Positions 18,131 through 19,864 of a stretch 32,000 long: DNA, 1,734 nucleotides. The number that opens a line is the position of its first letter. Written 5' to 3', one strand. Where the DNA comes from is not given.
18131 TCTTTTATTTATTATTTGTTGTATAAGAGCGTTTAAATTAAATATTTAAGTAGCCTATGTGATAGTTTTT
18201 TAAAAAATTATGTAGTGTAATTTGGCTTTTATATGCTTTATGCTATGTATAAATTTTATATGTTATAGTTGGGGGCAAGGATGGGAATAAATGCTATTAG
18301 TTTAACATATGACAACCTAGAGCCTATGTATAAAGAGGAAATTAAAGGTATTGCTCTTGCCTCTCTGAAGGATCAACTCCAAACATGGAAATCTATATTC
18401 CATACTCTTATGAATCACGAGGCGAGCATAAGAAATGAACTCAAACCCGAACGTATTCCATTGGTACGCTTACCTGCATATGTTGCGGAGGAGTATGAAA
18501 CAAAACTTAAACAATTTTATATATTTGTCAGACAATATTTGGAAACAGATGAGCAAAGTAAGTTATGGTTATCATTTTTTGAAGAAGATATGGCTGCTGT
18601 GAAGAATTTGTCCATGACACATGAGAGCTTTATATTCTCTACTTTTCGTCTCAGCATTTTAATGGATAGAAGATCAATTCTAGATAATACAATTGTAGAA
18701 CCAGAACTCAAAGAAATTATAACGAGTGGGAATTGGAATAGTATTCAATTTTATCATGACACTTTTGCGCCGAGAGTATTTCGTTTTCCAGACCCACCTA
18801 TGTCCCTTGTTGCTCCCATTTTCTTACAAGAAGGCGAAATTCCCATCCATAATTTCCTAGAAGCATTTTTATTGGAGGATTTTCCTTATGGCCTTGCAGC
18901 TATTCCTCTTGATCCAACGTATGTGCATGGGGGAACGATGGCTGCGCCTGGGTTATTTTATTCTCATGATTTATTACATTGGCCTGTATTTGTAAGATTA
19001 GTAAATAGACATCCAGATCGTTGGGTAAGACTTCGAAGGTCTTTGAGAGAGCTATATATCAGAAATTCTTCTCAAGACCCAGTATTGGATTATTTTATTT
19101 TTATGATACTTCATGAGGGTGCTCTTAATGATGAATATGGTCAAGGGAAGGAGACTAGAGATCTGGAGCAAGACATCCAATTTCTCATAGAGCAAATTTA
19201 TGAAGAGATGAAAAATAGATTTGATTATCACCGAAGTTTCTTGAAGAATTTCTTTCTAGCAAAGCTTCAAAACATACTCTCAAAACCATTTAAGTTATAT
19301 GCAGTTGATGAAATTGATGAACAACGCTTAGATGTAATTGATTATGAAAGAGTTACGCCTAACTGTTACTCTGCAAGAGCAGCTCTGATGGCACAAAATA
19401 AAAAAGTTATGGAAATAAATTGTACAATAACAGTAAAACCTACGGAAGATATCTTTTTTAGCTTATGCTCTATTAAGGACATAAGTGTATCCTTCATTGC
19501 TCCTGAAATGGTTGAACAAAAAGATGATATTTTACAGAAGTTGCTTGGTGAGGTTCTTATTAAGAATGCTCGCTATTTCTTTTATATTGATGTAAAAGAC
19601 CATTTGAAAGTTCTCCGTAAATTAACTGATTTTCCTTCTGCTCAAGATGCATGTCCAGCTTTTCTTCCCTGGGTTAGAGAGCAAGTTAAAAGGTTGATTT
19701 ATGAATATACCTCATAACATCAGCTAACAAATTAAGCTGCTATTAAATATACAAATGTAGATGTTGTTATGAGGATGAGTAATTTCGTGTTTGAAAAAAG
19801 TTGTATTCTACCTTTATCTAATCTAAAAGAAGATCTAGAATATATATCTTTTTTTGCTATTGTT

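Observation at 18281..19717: Unassignable ~480-aa protein family present twice, each copy trailing a TE-terminated NRPS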

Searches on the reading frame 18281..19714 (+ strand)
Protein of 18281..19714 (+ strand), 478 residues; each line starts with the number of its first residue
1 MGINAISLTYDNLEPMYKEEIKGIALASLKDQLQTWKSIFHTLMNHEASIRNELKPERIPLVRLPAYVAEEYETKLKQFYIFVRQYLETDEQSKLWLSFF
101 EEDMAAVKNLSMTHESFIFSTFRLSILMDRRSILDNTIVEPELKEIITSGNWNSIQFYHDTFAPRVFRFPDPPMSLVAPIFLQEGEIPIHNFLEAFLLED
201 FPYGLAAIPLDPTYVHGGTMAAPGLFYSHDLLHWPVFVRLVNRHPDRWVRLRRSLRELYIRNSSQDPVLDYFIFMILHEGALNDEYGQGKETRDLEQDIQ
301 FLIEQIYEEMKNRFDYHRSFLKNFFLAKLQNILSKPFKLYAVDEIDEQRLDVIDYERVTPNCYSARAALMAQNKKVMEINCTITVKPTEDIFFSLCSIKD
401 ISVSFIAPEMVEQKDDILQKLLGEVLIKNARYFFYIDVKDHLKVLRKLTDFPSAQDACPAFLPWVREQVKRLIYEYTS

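Call 6: search_protein_families(library=pfam, proteins=[window:18281-19714:+], max_evalue=0.01)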
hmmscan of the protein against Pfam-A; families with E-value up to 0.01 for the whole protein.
window:18281-19714:+ (478 aa): 0 families

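Call 8: search_protein_families(library=ncbifam, proteins=[window:18281-19714:+], max_evalue=1)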
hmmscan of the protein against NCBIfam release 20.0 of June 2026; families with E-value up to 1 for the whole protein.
window:18281-19714:+ (478 aa): 0 families

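Call 9: find_homologous_proteins(query=window:18281-19714:+, max_evalue=0.001)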
Query window:18281-19714:+ (478 aa): 6 proteins with E <= 0.001 among 6955 candidates.
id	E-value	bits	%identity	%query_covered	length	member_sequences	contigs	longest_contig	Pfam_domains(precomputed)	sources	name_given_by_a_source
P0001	0.0e+0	1030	94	100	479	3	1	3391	-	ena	-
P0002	1.2e-177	609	58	94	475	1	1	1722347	-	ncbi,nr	ncbi:hypothetical protein IM40_02470 [Candidatus Paracaedimonas acanthamoebae]|nr:hypothetical prote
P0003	3.7e-174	598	59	94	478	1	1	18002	-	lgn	-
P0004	2.4e-167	575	56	95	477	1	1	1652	-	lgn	-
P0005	2.5e-147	509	55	88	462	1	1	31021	-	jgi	jgi:hypothetical protein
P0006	1.3e-137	477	63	69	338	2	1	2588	-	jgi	-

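Call 10: search_solved_structures(query=window:18281-19714:+, max_evalue=10)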
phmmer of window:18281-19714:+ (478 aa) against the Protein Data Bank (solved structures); distinct sequences matched with E-value up to 10: 21.
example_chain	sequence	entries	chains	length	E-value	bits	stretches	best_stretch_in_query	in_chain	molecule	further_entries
8c0v_B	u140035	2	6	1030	0.22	13.4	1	373-457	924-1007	Peroxisomal ATPase PEX6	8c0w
8u0v_F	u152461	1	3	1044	0.22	13.4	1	373-457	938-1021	Peroxisomal ATPase PEX6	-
5hen_A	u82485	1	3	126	0.32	12.8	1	342-413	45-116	Bromodomain-containing protein 2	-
1x0j_A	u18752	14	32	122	0.42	12.4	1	344-413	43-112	Bromodomain-containing protein 2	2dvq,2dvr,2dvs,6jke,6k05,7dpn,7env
8sb6_A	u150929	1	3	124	0.44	12.4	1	344-413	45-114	Bromodomain containing 2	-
6ony_A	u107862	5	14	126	0.45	12.3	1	344-413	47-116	Bromodomain-containing protein 2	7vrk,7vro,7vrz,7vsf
5hel_A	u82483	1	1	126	0.46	12.3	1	344-413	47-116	Bromodomain-containing protein 2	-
6mo7_A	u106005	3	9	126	0.46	12.3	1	344-413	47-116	Bromodomain-containing protein 2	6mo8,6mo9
3aqa_A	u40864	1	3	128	0.47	12.3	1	344-413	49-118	Bromodomain-containing protein 2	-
8dnq_A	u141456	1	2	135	0.54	12.1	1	344-413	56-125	Bromodomain-containing protein 2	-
6u61_A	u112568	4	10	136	0.54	12.1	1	344-413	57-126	Bromodomain-containing protein 2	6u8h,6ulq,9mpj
9mpg_A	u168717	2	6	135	0.54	12.1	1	344-413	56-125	Bromodomain-containing protein 2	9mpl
6db0_A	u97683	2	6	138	0.54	12.1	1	344-413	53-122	Bromodomain-containing protein 2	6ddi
5s9o_A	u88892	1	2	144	0.64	11.8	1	344-413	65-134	Bromodomain-containing protein 2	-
6ypo_A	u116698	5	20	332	0.68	11.7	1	390-421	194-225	PYRB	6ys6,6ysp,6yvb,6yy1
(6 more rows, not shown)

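Call 15: find_encoding_contigs(protein=P0003, flank=10000)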
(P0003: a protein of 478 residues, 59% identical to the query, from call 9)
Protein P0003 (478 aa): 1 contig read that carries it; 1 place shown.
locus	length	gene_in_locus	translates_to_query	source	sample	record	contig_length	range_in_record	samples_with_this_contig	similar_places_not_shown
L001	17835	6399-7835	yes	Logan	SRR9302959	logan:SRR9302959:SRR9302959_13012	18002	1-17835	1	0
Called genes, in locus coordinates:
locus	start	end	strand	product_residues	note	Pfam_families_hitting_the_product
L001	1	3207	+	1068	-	?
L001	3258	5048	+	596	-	PF00664:ABC_membrane, PF00005:ABC_tran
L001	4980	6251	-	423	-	PF01636:APH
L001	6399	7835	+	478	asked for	-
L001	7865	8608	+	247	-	PF22624:AASDHPPT_N (weak), PF01648:ACPS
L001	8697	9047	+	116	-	PF01329:Pterin_4a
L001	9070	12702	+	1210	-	PF00501:AMP-binding, PF23024:AMP-dom_DIP2-like, PF00550:PP-binding (weak), PF00668:Condensation, PF00550:PP-binding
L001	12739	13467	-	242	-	PF00561:Abhydrolase_1 (faint), PF00975:Thioesterase, PF12697:Abhydrolase_6 (weak), PF03959:FSH1 (weak)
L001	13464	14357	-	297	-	PF01209:Ubie_methyltran, PF13489:Methyltransf_23, PF08241:Methyltransf_11, PF08242:Methyltransf_12, PF13649:Methyltransf_25, PF13847:Methyltransf_31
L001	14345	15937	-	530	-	PF18456:CmlA_N, PF00753:Lactamase_B, PF13483:Lactamase_B_3, PF12706:Lactamase_B_2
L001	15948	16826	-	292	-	PF13621:Cupin_8, PF08007:JmjC_2 (weak)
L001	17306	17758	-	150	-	-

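Call 16: find_encoding_contigs(protein=P0005, flank=10000)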
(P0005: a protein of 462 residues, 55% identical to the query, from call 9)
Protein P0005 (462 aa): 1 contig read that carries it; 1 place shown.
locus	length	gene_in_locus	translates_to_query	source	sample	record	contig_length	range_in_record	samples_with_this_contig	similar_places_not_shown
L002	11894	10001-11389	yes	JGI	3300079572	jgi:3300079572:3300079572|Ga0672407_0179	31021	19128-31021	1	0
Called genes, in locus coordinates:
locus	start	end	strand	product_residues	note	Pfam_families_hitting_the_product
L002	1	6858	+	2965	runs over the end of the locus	PF00501:AMP-binding, PF00550:PP-binding, PF00668:Condensation, PF00501:AMP-binding, PF13193:AMP-binding_C, PF00550:PP-binding, PF00668:Condensation, PF00501:AMP-binding, +5 more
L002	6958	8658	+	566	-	PF00664:ABC_membrane, PF00005:ABC_tran, PF02463:SMC_N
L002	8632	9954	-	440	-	PF01636:APH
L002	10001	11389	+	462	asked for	-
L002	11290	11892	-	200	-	?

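Call 19: predict_structure(alignment_id=A1)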
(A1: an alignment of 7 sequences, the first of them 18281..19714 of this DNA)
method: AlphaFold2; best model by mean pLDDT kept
length: 478 residues; sequences in the alignment: 7
mean_pLDDT: 74.2   pTM: 0.72
mean pLDDT of the five models: 74.2, 71.5, 67.7, 64.6, 63.7
residues with pLDDT >= 90: 99; 70-90: 227; 50-70: 88; < 50: 64
segments of 3 or more residues with pLDDT < 50: 1-15, 171-173, 214-234, 334-348, 432-439
pLDDT, mean of each block of 10 residues (from residue 1): 33 48 75 92 92 90 96 90 81 90 95 89 77 59 72 82 59 66 75 81 74 41 35 56 77 90 86 80 75 80 88 66 68 44 43 80 86 83 83 78 90 83 70 42 73 71 89 88
secondary structure, 60 per line:
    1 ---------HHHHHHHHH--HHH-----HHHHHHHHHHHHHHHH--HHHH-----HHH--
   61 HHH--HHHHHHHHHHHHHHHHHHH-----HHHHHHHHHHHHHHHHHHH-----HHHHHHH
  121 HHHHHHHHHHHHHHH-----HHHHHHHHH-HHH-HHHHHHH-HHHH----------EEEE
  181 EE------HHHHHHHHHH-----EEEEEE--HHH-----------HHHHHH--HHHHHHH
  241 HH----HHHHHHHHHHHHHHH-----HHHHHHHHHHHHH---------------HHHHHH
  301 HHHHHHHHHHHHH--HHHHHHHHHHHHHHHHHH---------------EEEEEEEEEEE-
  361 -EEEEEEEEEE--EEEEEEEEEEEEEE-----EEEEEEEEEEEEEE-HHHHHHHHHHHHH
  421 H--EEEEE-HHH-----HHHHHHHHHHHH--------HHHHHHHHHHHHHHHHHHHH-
elements in order: H10-18 H29-44 H47-50 H66-84 H90-108 H114-135 H141-149 H155-161 H163-166 E177-182 H189-198 E204-209 H226-231 H234-242 H247-261 H267-279 H295-313 H316-333 E349-359 E362-371 E374-387 E393-406 H408-421 E424-428 H438-449 H458-477

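Call 23: fold_search(model_id=the predicted structure, library=pdb)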
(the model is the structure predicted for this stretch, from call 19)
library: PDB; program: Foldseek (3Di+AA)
matches with E <= 10: 214; with E <= 0.001: 0
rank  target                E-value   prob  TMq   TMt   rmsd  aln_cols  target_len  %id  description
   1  6i7s_G                3.9e-01  0.07  0.13  0.09  21.9       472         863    9  Microsomal triglyceride transfer protein (released 2019-08-21)
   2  9ens_A                5.6e-01  0.04  0.11  0.06  24.0       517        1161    9  Cleavage product of vitellogenin from the honey bee hemolymph (released 2025-03-26)
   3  5tod_E                7.8e-01  0.18  0.12  0.26  11.8       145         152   10  Transmembrane protein 24 SMP domain (released 2017-03-01)
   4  9hch_c                7.8e-01  0.04  0.09  0.12  22.8       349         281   13  Mouse mitoribosome large subunit assembly intermediate bound to NSUN4, METRF4, GTPBP7 and the MALSU1-L0R8F8-mt-ACP com (released 2025-06-18)
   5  6zm5_c                9.5e-01  0.03  0.08  0.12  23.0       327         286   12  Human mitochondrial ribosome in complex with OXA1L, mRNA, A/A tRNA, P/P tRNA and nascent polypeptide (released 2021-01-13)
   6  3q64                  1.0e+00  0.35  0.10  0.24   9.0        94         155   11  X-ray crystal structure of protein mll3774 from Mesorhizobium loti, Northeast Structural Genomics Consortium Target MlR4 (released 2011-01-12)
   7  5tod_A                1.4e+00  0.16  0.12  0.28  10.9       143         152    8  Transmembrane protein 24 SMP domain (released 2017-03-01)
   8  2lnj_MODEL_1_A        1.4e+00  0.57  0.12  0.30   7.3       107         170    8  Solution Structure of Cyanobacterial PsbP (CyanoP) from Synechocystis sp. PCC 6803 (released 2012-06-06)
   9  3i3e_B                1.7e+00  0.38  0.09  0.05   4.9        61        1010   10  E. COLI (lacZ) BETA-GALACTOSIDASE (M542A) (released 2010-05-12)
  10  9hcg_c                1.7e+00  0.02  0.07  0.11  22.8       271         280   13  Mouse mitoribosome large subunit assembly intermediate bound to NSUN4, METRF4, MRM2, GTPBP7 and MALSU1-L0R8F8-mt-ACP c (released 2025-06-18)
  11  4v1a_h                1.8e+00  0.02  0.08  0.12  23.3       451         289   11  Structure of the large subunit of the mammalian mitoribosome, part 2 of 2 (released 2014-10-08)
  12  3dym_A                1.9e+00  0.35  0.09  0.05   4.9        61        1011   10  E. coli (lacZ) beta-galactosidase (H418E) (released 2008-10-28)
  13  3muy_1                1.9e+00  0.35  0.09  0.05   5.0        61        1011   10  E. coli (lacZ) beta-galactosidase (R599A) (released 2011-03-16)
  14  5tod_F                2.1e+00  0.13  0.13  0.29  11.1       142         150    8  Transmembrane protein 24 SMP domain (released 2017-03-01)
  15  4duv_B                2.1e+00  0.10  0.07  0.04  14.5       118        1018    7  E. coli (lacZ) beta-galactosidase (G974A) 2-deoxy-galactosyl-enzyme and bis-Tris complex (released 2013-04-03)
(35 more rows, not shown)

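Call 24: search_protein_representatives(protein=window:18281-19714:+)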
Query: 478 residues. Proteins with E-value up to 0.001 (for the whole library): 14; up to 1e-10: 2; up to 1e-30: 1. The best 14 are listed.
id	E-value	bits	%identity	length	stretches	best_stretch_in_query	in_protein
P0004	7.6e-168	575.4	56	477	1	23-475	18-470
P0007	2.6e-14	69.2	30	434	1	76-280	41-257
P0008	8.4e-10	54.3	25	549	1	74-287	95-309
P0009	2.8e-09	52.6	23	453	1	82-444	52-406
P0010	1.1e-08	50.7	30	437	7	215-247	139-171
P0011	2.5e-08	49.5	25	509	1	26-447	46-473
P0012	4.3e-08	48.7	26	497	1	79-279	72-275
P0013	1.2e-07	47.3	29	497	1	143-283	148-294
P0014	1.2e-06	43.9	27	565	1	94-343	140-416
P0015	1.3e-05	40.5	29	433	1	80-282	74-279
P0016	1.8e-05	40.1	24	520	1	93-283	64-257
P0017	4.2e-05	38.9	26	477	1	76-280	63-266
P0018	1.4e-04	37.2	24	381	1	187-321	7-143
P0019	7.6e-04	34.7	25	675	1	69-210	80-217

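Call 27: search_protein_families(library=pfam, proteins=[P0007, P0008, P0009, P0011, P0012, P0013, P0014, P0015, P0016, P0017], max_evalue=0.1)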
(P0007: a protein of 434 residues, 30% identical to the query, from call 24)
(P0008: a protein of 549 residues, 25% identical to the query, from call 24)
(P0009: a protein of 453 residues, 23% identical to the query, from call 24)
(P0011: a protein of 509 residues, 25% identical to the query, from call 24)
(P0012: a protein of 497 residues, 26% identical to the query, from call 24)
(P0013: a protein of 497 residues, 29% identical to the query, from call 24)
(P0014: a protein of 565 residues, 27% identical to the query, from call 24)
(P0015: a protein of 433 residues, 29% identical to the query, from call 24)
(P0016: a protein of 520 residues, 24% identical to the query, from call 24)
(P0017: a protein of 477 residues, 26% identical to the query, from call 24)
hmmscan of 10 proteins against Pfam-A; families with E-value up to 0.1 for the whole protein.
P0007 (434 aa): 1 family
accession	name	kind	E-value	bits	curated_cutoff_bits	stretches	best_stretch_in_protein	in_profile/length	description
PF18074.6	PriA_C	-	0.009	17.2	26.9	0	38-73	46-81/95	Primosomal protein N C-terminal domain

P0008 (549 aa): 0 families

P0009 (453 aa): 0 families

P0011 (509 aa): 0 families

P0012 (497 aa): 0 families

P0013 (497 aa): 0 families

P0014 (565 aa): 0 families

P0015 (433 aa): 0 families

P0016 (520 aa): 0 families

P0017 (477 aa): 0 families

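Call 29: find_homologous_proteins(query=A2, max_evalue=0.001)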
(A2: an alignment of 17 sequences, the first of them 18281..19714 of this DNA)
Query A2 (17 sequences) (478 aa, profile of the alignment): 7 proteins with E <= 0.001 among 8000 candidates.
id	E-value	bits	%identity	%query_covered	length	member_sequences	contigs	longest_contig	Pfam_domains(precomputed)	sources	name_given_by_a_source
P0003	4.6e-146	506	59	94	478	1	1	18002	-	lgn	-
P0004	9.8e-146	505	56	95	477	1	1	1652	-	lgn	-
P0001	7.3e-143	495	94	100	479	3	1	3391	-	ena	-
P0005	3.7e-140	486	55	88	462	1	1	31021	-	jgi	jgi:hypothetical protein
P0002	9.9e-136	472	58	94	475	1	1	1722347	-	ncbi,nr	ncbi:hypothetical protein IM40_02470 [Candidatus Paracaedimonas acanthamoebae]|nr:hypothetical prote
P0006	1.2e-111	392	63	69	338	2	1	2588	-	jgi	-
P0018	1.4e-55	207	24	27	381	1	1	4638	-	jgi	jgi:hypothetical protein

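Call 30: list_cluster_members(proteins=[P0007, P0008, P0009, P0011, P0012, P0013, P0014, P0015, P0016, P0017])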
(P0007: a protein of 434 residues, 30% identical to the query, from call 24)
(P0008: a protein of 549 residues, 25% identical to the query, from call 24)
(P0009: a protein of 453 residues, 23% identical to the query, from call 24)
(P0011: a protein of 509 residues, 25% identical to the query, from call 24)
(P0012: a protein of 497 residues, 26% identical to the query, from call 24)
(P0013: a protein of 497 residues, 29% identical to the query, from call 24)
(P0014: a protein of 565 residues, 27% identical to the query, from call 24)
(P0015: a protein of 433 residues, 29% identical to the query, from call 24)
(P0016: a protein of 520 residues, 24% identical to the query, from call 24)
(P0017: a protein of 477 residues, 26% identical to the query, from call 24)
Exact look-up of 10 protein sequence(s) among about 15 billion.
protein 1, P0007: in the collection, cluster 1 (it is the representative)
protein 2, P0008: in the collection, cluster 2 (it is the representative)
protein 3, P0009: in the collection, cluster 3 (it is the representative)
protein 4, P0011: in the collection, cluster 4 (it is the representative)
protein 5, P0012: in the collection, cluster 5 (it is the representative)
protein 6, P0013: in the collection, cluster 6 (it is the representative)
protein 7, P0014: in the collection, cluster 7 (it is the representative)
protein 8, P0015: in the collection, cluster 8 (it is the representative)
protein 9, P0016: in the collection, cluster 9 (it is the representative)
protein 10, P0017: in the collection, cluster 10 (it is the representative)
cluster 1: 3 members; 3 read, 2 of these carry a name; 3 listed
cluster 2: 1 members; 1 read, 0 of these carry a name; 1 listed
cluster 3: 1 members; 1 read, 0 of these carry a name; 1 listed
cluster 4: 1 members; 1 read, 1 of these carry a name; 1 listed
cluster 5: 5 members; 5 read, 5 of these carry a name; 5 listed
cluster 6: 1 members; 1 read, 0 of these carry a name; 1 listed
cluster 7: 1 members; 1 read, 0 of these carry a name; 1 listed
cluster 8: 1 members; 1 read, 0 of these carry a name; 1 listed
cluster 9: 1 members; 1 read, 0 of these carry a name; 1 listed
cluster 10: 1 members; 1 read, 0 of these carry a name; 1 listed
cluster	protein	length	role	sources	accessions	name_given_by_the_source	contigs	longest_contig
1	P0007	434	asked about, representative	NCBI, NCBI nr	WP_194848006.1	hypothetical protein [Candidatus Neptunochlamydia vexilliferae]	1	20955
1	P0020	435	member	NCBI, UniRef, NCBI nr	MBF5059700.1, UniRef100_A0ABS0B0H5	hypothetical protein NEPTK9_001216 [Candidatus Neptunochlamydia vexilliferae] | Uncharacterized protein n=2 Tax=Candidatus Neptunichlamydia vexilliferae TaxID=1651774 ... | hypothetical protein [Candidatus Neptunochlamydia vexilliferae]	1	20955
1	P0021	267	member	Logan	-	-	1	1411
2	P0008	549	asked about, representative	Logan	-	-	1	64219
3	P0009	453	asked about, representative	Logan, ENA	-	-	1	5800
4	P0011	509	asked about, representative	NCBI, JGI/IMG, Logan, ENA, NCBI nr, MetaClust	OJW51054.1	MAG: hypothetical protein BGO67_12035 [Alphaproteobacteria bacterium 41-28] | \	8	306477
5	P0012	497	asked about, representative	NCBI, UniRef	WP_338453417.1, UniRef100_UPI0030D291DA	hypothetical protein [Candidatus Bealeia paramacronuclearis] | hypothetical protein n=1 Tax=Candidatus Bealeia paramacronuclearis TaxID=1921001 ...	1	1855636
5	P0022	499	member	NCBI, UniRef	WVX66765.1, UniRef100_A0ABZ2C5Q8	hypothetical protein Bealeia1_00950 [Candidatus Bealeia paramacronuclearis] | Uncharacterized protein n=2 Tax=Candidatus Bealeia paramacronuclearis TaxID=1921001 ...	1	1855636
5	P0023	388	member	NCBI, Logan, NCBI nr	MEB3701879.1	hypothetical protein Bealeia2_00532 [Candidatus Bealeia paramacronuclearis] | hypothetical protein [Candidatus Bealeia paramacronuclearis]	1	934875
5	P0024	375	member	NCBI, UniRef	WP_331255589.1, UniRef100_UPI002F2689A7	hypothetical protein [Candidatus Bealeia paramacronuclearis] | hypothetical protein n=1 Tax=Candidatus Bealeia paramacronuclearis TaxID=1921001 ...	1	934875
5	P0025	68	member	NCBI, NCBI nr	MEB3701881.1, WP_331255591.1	hypothetical protein Bealeia2_00534 [Candidatus Bealeia paramacronuclearis] | hypothetical protein [Candidatus Bealeia paramacronuclearis]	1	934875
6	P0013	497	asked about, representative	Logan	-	-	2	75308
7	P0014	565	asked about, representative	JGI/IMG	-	-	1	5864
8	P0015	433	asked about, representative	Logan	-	-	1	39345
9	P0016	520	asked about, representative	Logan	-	-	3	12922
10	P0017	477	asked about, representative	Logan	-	-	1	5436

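Call 31: find_encoding_contigs(protein=P0011, flank=10000, max_places=2)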
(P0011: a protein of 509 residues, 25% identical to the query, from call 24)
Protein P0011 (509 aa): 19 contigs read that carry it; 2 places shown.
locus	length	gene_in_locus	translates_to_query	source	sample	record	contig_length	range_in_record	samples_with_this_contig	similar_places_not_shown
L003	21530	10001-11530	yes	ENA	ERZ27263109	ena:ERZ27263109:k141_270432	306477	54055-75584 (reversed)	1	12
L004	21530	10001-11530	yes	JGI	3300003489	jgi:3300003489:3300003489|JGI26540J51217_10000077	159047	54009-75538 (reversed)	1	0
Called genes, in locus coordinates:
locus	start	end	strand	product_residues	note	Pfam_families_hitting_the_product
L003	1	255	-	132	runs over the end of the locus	PF03819:MazG (weak)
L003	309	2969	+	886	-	PF00990:GGDEF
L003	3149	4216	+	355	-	PF00155:Aminotran_1_2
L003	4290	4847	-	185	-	PF00578:AhpC-TSA, PF08534:Redoxin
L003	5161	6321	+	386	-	PF12704:MacB_PCD, PF02687:FtsX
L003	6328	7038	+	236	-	PF00005:ABC_tran, PF02463:SMC_N (weak), PF03266:NTPase_1 (faint), PF13304:AAA_21 (faint)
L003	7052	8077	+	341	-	PF25917:BSH_RND (weak), PF25973:BSH_CzcB (weak)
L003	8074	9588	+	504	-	PF02321:OEP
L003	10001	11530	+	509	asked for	-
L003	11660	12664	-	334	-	PF00044:Gp_dh_N, PF02800:Gp_dh_C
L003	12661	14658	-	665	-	PF00456:Transketolase_N, PF13292:DXP_synthase_N, PF02779:Transket_pyr, PF22613:Transketolase_C_1, PF02780:Transketolase_C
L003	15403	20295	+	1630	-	-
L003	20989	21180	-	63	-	-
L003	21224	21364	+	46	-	-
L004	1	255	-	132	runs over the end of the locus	PF03819:MazG (weak)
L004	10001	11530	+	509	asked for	-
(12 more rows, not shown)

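Call 32: find_encoding_contigs(protein=P0018, flank=10000, max_places=2)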
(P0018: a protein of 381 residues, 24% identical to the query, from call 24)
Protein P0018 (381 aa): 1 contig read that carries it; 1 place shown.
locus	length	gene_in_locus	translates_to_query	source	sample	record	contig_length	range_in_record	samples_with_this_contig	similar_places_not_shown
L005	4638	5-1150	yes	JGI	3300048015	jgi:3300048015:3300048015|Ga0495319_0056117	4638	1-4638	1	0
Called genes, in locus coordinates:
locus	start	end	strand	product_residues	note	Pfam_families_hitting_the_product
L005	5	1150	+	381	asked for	-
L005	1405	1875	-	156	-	PF03652:RuvX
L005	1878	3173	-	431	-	PF05496:RuvB_N, PF13191:AAA_16 (faint), PF00004:AAA, PF01078:Mg_chelatase (faint), PF07728:AAA_5 (faint), PF16193:AAA_assoc_2, PF12002:MgsA_C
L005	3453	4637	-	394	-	?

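Call 33: find_encoding_contigs(protein=P0012, flank=10000, max_places=1)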
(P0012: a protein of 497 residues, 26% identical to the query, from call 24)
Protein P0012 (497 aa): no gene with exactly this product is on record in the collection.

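Call 34: find_encoding_contigs(protein=P0007, flank=10000, max_places=1)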
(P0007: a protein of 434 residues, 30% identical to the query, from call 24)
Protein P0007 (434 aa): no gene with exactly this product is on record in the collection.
